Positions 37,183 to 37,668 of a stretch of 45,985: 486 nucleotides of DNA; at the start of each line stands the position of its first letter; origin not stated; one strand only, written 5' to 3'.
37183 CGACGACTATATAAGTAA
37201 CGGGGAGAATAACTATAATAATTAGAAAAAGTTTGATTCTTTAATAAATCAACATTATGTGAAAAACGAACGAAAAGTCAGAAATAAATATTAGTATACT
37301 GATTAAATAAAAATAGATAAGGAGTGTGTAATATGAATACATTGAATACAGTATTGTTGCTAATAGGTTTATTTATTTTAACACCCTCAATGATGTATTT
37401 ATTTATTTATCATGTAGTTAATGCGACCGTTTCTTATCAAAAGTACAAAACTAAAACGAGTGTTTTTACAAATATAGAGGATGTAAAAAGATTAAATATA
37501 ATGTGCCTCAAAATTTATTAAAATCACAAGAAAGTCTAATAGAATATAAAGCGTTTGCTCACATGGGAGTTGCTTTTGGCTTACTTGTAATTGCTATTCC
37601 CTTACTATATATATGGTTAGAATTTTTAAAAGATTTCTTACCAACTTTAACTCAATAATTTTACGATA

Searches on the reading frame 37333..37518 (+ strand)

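Call 92: search_protein_families(library=ncbifam, proteins=[window:37333-37518:+], max_evalue=1)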
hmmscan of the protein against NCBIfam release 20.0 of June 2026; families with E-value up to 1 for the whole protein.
seq(62 aa): 1 family
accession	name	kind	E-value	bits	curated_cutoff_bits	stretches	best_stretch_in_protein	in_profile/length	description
NF052423.1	lpg1689_fam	equivalog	0.0064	16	150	1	5-47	138-177/184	lpg1689 family Dot/Icm T4SS effector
